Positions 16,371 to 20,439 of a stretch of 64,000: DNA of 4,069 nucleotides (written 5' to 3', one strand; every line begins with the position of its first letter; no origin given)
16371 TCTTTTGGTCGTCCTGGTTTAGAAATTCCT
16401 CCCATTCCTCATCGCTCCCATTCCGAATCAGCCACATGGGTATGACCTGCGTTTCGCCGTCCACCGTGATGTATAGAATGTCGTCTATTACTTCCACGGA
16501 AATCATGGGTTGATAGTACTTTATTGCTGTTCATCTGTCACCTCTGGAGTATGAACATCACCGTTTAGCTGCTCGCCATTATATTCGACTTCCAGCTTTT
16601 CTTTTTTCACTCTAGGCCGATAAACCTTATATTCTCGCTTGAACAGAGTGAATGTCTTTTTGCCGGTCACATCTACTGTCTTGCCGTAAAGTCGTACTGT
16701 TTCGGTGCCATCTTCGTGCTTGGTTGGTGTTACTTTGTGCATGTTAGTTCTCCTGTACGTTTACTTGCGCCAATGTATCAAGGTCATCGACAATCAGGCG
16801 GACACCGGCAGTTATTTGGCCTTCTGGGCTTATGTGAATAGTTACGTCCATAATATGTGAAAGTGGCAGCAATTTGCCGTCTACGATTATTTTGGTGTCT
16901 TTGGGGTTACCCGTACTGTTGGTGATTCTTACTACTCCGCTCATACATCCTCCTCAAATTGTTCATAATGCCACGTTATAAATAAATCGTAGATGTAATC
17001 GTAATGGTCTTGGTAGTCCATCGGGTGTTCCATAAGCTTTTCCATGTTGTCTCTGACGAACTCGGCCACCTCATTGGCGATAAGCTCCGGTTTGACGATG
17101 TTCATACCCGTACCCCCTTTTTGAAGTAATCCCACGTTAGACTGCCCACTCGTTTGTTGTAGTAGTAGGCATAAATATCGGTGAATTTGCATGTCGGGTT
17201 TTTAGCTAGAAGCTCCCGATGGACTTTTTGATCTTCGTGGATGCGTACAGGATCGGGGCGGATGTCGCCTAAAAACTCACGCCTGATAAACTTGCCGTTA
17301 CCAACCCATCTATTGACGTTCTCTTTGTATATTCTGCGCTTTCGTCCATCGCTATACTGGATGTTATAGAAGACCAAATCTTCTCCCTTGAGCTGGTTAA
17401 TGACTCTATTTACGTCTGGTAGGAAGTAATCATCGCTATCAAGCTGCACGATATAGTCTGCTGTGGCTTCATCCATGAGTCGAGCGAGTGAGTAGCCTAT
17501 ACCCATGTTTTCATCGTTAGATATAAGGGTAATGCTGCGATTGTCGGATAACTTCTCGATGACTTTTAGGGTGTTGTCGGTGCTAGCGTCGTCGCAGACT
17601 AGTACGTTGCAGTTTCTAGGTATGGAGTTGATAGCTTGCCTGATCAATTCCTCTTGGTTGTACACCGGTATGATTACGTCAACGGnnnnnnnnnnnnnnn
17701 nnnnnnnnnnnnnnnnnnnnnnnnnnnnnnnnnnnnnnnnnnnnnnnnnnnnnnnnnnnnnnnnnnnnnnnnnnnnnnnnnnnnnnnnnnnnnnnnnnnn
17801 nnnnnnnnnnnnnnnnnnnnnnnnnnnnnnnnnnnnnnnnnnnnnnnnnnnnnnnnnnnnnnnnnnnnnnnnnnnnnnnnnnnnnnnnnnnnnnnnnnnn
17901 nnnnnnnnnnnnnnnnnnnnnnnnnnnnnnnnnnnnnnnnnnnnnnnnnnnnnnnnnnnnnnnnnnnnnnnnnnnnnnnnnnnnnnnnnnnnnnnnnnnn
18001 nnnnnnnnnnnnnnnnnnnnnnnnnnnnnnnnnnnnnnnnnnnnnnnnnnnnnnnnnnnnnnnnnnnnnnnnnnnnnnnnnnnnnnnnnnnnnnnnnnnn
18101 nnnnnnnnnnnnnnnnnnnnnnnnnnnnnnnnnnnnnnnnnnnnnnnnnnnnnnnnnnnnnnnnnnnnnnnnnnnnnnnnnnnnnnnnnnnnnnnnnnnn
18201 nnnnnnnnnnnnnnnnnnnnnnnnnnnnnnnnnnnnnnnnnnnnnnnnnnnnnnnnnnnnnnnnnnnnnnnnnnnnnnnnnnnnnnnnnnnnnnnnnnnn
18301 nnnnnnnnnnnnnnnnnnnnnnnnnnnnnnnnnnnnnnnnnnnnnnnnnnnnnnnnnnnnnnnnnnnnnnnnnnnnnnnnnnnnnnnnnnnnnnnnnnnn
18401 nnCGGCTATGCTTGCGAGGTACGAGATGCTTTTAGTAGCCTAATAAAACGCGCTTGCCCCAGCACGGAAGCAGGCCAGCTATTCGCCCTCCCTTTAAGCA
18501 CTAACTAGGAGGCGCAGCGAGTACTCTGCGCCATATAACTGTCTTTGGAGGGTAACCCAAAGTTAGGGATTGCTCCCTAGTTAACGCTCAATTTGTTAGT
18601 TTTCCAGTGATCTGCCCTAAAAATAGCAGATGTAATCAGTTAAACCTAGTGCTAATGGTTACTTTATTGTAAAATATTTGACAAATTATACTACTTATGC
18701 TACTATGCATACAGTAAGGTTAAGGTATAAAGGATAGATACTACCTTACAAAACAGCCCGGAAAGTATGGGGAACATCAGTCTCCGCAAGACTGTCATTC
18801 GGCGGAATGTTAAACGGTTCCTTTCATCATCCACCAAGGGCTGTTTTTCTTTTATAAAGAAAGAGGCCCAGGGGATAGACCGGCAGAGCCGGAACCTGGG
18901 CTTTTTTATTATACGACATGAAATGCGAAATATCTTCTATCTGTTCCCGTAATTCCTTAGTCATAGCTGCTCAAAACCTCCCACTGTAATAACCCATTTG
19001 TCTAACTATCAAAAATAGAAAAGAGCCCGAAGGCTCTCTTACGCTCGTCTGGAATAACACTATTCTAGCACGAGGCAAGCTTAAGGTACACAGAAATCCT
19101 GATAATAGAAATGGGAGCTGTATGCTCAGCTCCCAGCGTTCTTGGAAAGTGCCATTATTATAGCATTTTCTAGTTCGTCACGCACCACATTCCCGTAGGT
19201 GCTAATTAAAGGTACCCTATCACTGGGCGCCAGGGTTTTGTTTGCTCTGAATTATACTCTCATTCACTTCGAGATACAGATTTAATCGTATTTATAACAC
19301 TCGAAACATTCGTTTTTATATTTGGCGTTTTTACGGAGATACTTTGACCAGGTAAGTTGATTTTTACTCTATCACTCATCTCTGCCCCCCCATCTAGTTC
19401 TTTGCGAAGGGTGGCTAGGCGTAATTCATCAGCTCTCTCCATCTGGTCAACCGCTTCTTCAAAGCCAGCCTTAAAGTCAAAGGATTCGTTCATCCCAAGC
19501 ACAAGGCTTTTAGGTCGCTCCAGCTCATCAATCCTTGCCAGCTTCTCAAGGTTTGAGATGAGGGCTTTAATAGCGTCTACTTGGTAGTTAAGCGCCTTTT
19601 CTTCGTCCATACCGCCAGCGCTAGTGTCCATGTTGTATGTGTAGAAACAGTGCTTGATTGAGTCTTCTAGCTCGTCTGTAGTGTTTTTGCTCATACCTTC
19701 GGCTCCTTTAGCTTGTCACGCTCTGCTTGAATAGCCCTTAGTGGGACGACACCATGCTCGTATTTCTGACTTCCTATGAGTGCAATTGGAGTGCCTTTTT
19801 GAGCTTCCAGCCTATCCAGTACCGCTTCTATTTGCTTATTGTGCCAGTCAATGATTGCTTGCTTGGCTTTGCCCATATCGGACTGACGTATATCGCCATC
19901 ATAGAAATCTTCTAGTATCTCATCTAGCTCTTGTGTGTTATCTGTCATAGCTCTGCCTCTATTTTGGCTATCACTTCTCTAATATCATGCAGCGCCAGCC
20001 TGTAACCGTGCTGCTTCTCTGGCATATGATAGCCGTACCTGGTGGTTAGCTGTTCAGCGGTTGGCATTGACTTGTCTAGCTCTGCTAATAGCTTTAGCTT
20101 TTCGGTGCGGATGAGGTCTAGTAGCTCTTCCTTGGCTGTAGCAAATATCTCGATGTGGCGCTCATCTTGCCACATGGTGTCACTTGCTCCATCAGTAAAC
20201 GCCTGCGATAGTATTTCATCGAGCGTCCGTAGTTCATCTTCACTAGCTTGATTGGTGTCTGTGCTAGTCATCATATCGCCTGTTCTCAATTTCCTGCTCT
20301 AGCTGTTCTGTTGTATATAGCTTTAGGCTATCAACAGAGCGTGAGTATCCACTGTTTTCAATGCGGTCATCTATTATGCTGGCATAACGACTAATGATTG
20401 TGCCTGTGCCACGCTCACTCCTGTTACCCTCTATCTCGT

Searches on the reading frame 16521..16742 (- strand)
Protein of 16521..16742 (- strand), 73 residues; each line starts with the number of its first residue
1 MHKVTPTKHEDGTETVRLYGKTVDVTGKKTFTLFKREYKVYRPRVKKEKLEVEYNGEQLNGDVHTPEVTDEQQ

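Call 30: search_protein_families(library=pfam, proteins=[window:16521-16742:-], max_evalue=0.01)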
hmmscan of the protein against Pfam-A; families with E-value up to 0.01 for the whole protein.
window:16521-16742:- (73 aa): 0 families

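Call 31: search_protein_families(library=phrogs, proteins=[window:16521-16742:-], max_evalue=0.01)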
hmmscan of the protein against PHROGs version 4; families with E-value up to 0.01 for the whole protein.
window:16521-16742:- (73 aa): 0 families

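Call 106: find_homologous_proteins(query=window:16521-16742:-, max_evalue=0.001)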
Query window:16521-16742:- (73 aa): 25 proteins with E <= 0.001 among 25 candidates.
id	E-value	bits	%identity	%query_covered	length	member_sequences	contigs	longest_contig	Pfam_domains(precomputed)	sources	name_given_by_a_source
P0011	6.4e-39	148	95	100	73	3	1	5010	-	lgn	-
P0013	1.6e-22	97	68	99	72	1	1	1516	-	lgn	-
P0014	5.7e-22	95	85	75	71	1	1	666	-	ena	-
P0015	1.1e-20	91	85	71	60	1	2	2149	-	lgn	-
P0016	2.4e-19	86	80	70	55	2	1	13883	-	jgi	jgi:hypothetical protein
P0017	3.6e-19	86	85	73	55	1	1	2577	-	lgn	-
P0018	2.3e-18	83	84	67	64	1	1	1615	-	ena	-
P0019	3.8e-18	83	85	66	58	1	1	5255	-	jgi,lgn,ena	-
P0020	3.9e-18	83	82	67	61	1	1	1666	-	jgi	jgi:hypothetical protein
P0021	5.7e-18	82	81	66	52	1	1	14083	-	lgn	-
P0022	2.1e-17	80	79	71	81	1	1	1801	-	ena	-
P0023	2.9e-17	80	78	68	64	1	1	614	-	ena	-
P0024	5.1e-16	76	73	66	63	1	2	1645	-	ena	-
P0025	6.1e-16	76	59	100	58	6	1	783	-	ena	-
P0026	7.3e-16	75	83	63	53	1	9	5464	-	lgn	-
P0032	2.1e-13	68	59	96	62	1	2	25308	-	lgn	-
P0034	7.9e-12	63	76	58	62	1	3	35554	-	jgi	jgi:hypothetical protein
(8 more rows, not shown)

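Call 107: find_encoding_contigs(protein=P0034, flank=10000, max_places=2)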
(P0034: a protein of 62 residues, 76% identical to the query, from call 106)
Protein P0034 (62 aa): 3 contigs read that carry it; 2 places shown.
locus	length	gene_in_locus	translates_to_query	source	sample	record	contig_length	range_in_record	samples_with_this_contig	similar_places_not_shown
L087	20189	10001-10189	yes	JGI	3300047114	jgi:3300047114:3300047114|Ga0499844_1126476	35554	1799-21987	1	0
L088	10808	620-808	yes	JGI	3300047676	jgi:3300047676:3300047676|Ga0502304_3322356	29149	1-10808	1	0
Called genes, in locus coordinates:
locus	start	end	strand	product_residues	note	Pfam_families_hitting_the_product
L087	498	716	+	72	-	-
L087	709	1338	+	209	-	PF04404:ERF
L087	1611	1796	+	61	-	-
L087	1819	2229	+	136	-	PF09643:YopX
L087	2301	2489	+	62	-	-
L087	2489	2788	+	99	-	-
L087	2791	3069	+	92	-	PF00847:AP2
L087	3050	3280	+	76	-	-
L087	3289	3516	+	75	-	-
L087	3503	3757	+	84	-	-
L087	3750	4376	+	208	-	PF05766:NinG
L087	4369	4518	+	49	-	-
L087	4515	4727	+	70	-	-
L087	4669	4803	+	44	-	-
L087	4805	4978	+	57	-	-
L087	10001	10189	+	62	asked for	-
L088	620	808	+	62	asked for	-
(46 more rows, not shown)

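Call 108: find_encoding_contigs(protein=P0032, flank=10000, max_places=2)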
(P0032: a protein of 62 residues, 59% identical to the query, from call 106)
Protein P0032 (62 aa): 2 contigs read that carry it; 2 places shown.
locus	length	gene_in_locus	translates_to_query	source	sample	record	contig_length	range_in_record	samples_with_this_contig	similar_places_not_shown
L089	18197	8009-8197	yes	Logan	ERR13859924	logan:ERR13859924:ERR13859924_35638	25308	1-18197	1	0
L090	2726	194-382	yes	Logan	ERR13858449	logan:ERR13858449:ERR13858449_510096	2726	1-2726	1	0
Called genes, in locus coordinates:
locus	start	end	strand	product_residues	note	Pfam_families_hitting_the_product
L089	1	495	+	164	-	?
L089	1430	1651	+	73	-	-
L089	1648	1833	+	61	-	-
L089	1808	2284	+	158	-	PF06356:DUF1064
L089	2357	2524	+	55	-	-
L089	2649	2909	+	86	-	-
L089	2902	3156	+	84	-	-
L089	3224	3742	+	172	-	PF05869:Dam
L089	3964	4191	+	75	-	-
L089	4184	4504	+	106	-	-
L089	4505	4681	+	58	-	-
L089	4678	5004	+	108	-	-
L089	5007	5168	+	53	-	-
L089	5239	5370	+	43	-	-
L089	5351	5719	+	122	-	-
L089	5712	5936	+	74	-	-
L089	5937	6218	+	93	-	-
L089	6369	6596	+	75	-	-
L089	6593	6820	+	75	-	-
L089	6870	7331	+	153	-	PF00188:CAP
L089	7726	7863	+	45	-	-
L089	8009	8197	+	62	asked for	-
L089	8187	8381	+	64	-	-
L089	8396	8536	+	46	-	-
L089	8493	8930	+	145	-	-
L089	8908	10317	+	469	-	PF22530:Terminase-T7_RNaseH-like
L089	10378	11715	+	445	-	PF05133:SPP1_portal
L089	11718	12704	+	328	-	PF04233:Phage_Mu_F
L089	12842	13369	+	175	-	PF14265:DUF4355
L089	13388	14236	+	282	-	-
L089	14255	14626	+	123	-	-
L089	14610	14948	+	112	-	-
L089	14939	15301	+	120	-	PF04883:HK97-gp10_like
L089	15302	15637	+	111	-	-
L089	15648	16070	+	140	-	PF06199:Phage_tail_2 (weak), PF16461:Phage_TTP_12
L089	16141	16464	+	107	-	-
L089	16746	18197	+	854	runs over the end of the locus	PF20155:TMP_3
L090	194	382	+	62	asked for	-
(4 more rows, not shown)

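Call 115: search_solved_structures(query=A6, max_evalue=10)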
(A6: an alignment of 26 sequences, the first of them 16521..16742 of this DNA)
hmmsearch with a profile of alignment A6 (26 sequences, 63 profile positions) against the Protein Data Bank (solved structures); distinct sequences matched with E-value up to 10: 4.
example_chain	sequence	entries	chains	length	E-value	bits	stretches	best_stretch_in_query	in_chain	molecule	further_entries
2ldm_A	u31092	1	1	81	0.24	14.6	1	8-46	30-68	Uncharacterized protein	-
3qii_A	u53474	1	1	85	0.45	13.7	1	8-42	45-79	PHD finger protein 20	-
3p8d_A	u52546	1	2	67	0.62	13.2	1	8-41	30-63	Medulloblastoma antigen MU-MB-50.72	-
3jbn_H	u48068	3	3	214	0.86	12.8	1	32-54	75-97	40S ribosomal protein eS6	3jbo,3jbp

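Call 116: search_protein_families(library=pfam, alignment_id=A6, max_evalue=1)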
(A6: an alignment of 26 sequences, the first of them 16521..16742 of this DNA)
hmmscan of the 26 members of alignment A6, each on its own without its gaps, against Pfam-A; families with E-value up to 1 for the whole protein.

A. member 1, window:16521-16742:- (73 aa): 0 families

B. families by the number of members that match (of 26 scanned): 9 families
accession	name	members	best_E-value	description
PF07498.18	Rho_N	1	8.7e-07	Rho termination factor, N-terminal domain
PF17325.7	SPG4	1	0.011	Stationary phase protein 4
PF20377.3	DUF6672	1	0.028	Family of unknown function (DUF6672)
PF18953.6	SAP_new25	1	0.048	SAP domain-containing new25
PF18236.6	AGO_N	1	0.059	Argonaute N domain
PF17527.7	ALC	1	0.13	Phage ALC protein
PF10281.14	Ish1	1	0.15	Putative nuclear envelope organisation protein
PF14485.11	DUF4431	1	0.21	Domain of unknown function (DUF4431)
PF18081.7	FANC_SAP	1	0.24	Fanconi anemia-associated nuclease SAP domain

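Call 119: predict_structure(alignment_id=A6)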
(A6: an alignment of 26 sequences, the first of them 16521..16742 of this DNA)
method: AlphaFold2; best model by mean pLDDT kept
length: 73 residues; sequences in the alignment: 26
mean_pLDDT: 74.6   pTM: 0.51
mean pLDDT of the five models: 74.6, 73.2, 72.9, 72.5, 72.1
residues with pLDDT >= 90: 41; 70-90: 4; 50-70: 4; < 50: 24
segments of 3 or more residues with pLDDT < 50: 49-70
pLDDT, mean of each block of 10 residues (from residue 1): 94 95 95 95 71 40 41 50
secondary structure, 60 per line:
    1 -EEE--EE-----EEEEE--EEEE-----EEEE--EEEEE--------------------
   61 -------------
elements in order: E2-4 E14-18 E21-24 E30-33 E36-40

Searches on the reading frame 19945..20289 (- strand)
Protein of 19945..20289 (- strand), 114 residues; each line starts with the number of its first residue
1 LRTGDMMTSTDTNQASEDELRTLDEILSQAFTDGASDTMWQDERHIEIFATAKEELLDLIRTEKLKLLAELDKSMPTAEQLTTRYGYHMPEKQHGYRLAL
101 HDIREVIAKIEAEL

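Call 30: search_protein_families(library=pfam, proteins=[window:19945-20289:-], max_evalue=0.01)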
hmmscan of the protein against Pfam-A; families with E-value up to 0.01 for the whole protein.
window:19945-20289:- (114 aa): 1 family
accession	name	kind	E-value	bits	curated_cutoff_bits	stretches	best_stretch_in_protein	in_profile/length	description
PF03280.19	Lipase_chap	-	0.0045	17.4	25.7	1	10-81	22-96/192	Proteobacterial lipase chaperone protein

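Call 31: search_protein_families(library=phrogs, proteins=[window:19945-20289:-], max_evalue=0.01)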
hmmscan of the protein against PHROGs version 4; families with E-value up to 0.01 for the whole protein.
window:19945-20289:- (114 aa): 0 families
